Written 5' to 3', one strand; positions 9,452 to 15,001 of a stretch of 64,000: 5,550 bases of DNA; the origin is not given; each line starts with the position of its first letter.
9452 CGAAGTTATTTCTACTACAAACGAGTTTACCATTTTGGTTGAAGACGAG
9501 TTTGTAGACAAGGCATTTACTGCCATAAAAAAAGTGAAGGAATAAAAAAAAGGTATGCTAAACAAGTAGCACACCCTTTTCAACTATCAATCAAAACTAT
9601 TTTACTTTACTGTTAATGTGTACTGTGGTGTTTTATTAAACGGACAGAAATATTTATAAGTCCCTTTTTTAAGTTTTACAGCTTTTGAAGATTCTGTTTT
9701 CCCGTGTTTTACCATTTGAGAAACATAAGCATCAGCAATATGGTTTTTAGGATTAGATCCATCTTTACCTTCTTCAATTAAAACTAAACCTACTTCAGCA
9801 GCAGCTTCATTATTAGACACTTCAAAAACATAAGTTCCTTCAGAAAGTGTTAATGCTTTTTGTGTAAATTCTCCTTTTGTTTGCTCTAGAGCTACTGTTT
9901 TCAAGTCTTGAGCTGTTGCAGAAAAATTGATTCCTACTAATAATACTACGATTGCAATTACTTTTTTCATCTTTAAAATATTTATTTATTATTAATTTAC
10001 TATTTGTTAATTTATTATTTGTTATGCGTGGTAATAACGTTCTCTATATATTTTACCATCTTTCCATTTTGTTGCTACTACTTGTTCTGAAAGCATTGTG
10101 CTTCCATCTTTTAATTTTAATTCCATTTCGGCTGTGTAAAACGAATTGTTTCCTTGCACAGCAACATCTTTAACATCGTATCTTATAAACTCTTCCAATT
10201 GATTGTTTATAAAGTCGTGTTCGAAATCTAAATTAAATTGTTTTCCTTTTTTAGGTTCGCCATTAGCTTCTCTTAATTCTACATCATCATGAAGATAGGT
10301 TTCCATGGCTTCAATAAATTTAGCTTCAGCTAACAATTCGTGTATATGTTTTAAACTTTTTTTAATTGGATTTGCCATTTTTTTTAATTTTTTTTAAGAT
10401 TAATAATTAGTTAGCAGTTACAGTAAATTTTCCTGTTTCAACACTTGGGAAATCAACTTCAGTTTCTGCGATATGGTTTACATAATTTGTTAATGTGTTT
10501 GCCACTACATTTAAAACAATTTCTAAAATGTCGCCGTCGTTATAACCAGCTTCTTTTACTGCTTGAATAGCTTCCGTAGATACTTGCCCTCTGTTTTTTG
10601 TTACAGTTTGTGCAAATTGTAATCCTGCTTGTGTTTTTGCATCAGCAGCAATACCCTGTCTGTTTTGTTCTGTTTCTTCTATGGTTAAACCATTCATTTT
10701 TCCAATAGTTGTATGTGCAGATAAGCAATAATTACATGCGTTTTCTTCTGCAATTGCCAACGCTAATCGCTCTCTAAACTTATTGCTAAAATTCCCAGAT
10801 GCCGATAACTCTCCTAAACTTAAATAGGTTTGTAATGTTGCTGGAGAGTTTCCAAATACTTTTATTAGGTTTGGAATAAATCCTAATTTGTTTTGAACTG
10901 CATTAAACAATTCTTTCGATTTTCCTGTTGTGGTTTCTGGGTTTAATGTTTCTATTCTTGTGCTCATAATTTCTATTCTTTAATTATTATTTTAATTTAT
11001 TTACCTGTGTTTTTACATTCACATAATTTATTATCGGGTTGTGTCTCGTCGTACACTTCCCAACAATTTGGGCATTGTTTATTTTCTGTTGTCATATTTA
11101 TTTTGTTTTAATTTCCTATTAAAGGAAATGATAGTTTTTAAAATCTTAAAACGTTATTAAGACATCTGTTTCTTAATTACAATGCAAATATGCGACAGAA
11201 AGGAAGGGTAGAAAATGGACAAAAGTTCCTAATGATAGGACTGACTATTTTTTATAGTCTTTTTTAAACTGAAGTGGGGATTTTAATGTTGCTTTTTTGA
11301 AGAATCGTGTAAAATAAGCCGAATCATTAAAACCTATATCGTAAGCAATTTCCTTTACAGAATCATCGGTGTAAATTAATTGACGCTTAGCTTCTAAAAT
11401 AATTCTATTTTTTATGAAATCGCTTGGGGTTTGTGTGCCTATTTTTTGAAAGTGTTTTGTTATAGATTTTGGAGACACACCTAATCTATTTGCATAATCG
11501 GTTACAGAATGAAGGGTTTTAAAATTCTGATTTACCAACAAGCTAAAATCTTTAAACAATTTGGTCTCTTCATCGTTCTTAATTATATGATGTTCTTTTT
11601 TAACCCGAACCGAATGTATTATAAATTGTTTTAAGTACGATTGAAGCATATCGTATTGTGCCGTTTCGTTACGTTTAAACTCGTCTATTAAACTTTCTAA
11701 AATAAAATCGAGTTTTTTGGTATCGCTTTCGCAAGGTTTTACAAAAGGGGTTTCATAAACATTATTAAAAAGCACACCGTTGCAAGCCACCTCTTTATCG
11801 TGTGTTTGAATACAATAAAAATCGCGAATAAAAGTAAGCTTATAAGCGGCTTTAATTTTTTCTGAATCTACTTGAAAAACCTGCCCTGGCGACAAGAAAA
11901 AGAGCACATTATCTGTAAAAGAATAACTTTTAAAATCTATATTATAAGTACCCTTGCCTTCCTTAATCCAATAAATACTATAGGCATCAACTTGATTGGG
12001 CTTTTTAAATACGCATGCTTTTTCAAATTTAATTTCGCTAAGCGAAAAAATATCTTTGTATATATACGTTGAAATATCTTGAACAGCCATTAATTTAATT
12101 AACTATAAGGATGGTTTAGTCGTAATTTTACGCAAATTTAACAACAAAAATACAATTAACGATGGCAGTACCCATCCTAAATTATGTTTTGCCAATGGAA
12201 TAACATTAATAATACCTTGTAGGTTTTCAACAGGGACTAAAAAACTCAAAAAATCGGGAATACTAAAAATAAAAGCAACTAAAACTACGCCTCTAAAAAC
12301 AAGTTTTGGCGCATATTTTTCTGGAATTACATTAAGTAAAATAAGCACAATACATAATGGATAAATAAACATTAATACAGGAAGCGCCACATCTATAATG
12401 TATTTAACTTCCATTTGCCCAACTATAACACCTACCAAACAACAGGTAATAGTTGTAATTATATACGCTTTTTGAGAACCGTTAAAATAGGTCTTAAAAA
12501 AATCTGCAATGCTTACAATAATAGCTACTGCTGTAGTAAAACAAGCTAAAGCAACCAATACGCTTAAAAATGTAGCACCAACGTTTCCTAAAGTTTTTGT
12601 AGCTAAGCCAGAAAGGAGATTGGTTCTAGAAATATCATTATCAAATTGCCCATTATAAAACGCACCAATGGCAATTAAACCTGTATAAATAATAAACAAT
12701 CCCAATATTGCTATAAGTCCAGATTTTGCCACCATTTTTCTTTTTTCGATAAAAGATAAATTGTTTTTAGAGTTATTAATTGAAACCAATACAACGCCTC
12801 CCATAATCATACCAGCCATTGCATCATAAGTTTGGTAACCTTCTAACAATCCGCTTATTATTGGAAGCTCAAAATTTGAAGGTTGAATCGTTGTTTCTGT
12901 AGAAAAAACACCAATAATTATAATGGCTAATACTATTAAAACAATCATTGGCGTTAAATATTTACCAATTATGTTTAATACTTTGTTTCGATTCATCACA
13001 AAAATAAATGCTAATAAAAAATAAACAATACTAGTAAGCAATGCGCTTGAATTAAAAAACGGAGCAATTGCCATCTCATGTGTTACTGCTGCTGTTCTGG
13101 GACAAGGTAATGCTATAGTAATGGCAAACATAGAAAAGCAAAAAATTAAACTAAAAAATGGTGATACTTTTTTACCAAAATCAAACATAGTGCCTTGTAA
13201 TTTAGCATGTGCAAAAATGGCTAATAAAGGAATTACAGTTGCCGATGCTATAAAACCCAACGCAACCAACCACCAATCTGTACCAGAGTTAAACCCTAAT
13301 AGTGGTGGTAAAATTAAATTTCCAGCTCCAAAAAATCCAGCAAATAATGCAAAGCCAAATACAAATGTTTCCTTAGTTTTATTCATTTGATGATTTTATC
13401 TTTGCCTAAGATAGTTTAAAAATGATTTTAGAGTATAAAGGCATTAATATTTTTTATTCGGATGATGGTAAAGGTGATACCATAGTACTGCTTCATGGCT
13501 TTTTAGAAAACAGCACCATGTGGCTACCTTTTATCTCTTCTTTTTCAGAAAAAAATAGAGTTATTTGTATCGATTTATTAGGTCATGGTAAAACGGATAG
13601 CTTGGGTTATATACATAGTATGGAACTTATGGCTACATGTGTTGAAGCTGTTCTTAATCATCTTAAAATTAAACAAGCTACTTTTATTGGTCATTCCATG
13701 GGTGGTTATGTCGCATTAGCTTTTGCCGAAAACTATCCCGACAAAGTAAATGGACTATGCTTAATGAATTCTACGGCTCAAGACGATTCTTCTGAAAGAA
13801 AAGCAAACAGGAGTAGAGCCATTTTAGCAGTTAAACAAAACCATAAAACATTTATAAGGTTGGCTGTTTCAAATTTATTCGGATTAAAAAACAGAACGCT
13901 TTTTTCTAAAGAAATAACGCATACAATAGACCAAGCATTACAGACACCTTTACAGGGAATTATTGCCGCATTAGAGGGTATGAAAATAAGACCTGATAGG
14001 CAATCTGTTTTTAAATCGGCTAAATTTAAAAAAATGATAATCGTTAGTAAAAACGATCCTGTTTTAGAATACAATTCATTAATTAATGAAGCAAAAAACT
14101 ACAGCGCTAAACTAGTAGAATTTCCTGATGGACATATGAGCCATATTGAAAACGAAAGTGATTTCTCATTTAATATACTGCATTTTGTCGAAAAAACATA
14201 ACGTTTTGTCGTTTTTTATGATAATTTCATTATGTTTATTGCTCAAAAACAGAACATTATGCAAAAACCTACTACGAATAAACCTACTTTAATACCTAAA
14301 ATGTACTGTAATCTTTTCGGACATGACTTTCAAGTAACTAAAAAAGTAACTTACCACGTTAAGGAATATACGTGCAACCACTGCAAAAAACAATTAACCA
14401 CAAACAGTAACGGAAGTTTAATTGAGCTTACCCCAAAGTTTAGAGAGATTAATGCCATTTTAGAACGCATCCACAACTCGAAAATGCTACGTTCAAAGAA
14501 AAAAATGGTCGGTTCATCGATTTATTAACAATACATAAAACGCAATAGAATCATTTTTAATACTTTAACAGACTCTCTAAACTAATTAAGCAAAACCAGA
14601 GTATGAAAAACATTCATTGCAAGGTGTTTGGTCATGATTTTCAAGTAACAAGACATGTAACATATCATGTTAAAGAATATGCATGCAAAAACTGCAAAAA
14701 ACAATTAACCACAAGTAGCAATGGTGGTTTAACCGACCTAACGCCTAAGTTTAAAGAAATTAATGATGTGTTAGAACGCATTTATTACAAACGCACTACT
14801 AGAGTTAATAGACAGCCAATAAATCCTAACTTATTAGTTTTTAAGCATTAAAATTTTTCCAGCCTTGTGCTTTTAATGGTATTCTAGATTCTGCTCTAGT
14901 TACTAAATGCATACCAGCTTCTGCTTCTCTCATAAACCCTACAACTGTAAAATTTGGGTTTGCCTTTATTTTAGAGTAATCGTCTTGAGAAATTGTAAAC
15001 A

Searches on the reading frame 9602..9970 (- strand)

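Call 87: search_protein_families(library=pfam, proteins=[window:9602-9970:-], max_evalue=0.01)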
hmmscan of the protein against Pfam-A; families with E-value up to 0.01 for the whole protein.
window:9602-9970:- (122 aa): 1 family
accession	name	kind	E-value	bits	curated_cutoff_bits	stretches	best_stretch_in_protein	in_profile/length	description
PF13473.12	Cupredoxin_1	-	1.2e-08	35.3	27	1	5-121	2-104/104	Cupredoxin-like domain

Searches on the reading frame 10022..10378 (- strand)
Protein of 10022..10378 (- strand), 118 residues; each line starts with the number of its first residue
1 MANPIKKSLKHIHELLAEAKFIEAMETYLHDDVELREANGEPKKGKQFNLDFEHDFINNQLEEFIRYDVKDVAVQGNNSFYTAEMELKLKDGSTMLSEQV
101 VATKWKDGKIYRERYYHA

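Call 87: search_protein_families(library=pfam, proteins=[window:10022-10378:-], max_evalue=0.01)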
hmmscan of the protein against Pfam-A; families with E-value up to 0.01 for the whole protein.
window:10022-10378:- (118 aa): 2 families
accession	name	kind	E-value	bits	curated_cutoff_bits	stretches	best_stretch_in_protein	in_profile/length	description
PF12680.13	SnoaL_2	-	3.6e-05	24.7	27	1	19-112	10-101/102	SnoaL-like domain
PF20409.4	SnoaL_5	-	0.0097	16.8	24.1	0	11-116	9-117/118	SnoaL-like domain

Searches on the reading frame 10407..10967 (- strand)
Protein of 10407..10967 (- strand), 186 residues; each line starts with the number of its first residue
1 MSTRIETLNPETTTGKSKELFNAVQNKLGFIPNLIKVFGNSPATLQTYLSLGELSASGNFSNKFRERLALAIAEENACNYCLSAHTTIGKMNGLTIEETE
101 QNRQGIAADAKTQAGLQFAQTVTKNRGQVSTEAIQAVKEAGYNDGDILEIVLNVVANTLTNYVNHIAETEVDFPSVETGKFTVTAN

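Call 10: search_protein_families(library=pfam, proteins=[window:10407-10967:-], max_evalue=0.001)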
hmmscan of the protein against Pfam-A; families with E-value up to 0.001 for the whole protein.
window:10407-10967:- (186 aa): 1 family
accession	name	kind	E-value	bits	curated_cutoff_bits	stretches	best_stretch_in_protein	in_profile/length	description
PF02627.25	CMD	-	1.6e-08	34.9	23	1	42-110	1-70/84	Carboxymuconolactone decarboxylase family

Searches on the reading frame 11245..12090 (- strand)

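Call 10: search_protein_families(library=pfam, proteins=[window:11245-12090:-], max_evalue=0.001)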
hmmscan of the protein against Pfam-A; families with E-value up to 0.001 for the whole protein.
window:11245-12090:- (281 aa): 2 families
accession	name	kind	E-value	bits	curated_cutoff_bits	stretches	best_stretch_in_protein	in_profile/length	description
PF12833.13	HTH_18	-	2.6e-21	76.1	33.6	1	199-277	1-79/80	Helix-turn-helix domain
PF00165.29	HTH_AraC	-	2.9e-06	27.7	26.6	1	242-275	8-40/42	Bacterial regulatory helix-turn-helix proteins, AraC family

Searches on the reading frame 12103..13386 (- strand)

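Call 10: search_protein_families(library=pfam, proteins=[window:12103-13386:-], max_evalue=0.001)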
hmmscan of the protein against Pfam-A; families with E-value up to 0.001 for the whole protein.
window:12103-13386:- (427 aa): 1 family
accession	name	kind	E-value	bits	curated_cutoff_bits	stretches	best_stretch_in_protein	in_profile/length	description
PF05525.19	Branch_AA_trans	-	1.6e-92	311.2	22.3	1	4-417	2-423/429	Branched-chain amino acid transport protein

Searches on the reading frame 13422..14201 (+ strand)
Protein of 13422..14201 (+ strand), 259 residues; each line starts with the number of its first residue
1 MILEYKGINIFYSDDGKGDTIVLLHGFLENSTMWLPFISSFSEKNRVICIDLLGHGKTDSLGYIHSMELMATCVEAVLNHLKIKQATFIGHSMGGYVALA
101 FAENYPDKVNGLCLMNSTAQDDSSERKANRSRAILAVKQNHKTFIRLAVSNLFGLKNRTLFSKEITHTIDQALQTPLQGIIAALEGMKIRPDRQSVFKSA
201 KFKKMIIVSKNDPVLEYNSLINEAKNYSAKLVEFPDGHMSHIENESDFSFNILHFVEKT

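Call 10: search_protein_families(library=pfam, proteins=[window:13422-14201:+], max_evalue=0.001)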
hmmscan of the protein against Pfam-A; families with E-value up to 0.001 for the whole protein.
window:13422-14201:+ (259 aa): 11 families
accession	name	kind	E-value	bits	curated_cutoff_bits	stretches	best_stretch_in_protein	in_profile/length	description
PF00561.26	Abhydrolase_1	-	5.3e-29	102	25.8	1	20-244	2-244/245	alpha/beta hydrolase fold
PF12697.13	Abhydrolase_6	-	6.9e-17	63.3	26.3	1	21-243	1-209/217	Alpha/beta hydrolase family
PF12146.15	Hydrolase_4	-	2.1e-15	57.2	27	1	20-149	6-139/239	Serine aminopeptidase, S33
PF03096.20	Ndr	-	1.4e-12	47.4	23.3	1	65-221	80-239/283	Ndr family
PF06821.19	Ser_hydrolase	-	2.7e-08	34.4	22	1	194-248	108-160/172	Serine hydrolase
PF12695.13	Abhydrolase_5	-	5.9e-06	26.6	27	1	77-138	50-110/164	Alpha/beta hydrolase family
PF00975.26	Thioesterase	-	3.9e-05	24.4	26.4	1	33-108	15-90/226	Thioesterase domain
PF00756.26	Esterase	-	5.5e-05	23.5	22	1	74-110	106-141/251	Putative esterase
PF06028.17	DUF915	-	0.00021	21.2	22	1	75-108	94-127/255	Alpha/beta hydrolase of unknown function (DUF915)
PF10230.15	LIDHydrolase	-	0.00044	20.5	27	1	70-150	72-151/262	Lipid-droplet associated hydrolase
PF07819.20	PGAP1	-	0.00087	19.5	24.3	0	69-117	71-127/233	PGAP1-like alpha/beta domain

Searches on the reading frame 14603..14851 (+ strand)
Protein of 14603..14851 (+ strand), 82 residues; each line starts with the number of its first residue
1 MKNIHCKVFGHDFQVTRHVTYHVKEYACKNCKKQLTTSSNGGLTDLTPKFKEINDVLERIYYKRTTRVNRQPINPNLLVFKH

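Call 87: search_protein_families(library=pfam, proteins=[window:14603-14851:+], max_evalue=0.01)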
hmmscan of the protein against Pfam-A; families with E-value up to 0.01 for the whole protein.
window:14603-14851:+ (82 aa): 1 family
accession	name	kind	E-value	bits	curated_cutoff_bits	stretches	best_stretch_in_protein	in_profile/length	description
PF07874.16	DUF1660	-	0.0058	17.6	21.4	1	4-34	3-33/63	Prophage protein (DUF1660)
